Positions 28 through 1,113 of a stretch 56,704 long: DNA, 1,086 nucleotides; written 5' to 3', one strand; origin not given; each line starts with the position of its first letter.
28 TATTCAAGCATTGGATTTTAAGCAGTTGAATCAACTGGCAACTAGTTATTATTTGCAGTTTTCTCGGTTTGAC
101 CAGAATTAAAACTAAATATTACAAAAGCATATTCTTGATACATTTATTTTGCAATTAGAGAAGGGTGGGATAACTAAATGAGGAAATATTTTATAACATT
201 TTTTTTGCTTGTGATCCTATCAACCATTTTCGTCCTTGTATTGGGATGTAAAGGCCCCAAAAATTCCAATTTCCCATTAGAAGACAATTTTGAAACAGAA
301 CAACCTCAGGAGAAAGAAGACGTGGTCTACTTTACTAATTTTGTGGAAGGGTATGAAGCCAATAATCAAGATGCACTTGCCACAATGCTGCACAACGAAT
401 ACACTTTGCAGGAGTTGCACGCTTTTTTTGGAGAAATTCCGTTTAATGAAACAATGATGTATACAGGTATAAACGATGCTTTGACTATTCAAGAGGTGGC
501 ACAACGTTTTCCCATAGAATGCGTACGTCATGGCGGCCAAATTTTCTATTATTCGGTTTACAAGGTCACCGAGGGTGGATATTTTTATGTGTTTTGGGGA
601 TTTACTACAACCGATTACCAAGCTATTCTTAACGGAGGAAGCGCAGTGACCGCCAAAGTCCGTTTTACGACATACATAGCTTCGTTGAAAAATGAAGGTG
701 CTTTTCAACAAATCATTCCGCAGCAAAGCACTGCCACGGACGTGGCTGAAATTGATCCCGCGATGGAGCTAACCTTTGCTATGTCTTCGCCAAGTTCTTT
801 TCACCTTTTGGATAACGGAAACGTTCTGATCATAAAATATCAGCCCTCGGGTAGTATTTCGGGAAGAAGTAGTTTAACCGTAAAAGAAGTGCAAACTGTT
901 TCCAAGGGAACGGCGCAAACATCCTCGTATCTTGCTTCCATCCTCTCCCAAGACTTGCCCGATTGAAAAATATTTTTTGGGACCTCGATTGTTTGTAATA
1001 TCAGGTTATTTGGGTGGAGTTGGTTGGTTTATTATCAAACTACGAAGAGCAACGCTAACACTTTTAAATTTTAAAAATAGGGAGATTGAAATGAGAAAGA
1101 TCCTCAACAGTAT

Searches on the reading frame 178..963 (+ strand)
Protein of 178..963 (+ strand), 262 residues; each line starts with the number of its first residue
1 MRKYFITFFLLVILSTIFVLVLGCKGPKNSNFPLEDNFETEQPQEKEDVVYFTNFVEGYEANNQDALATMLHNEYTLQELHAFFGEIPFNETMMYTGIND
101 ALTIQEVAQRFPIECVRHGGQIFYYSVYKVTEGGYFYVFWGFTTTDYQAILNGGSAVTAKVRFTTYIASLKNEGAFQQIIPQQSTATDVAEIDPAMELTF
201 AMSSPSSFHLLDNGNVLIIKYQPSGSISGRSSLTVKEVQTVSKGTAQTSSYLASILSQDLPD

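Call 93: search_protein_families(library=padloc, alignment_id=A7, max_evalue=0.00001)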
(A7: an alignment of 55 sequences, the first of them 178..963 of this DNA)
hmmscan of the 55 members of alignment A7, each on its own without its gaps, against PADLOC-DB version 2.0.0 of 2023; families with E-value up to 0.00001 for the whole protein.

A. member 1, window:178-963:+ (262 aa): 0 families

B. families by the number of members that match (of 55 scanned): 5 families
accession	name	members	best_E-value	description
PDLC02759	SspA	1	1.6e-42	SspA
PDLC02657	DndA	1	1.2e-41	DndA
PDLC01457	WYL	1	1.1e-07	"CAS-I,CAS-II,CAS-III,CAS-IV,CAS-V,CAS-VI; associated_signaling"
PDLC03858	LmuA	1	2.6e-06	-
PDLC02911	VakA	1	7.1e-06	-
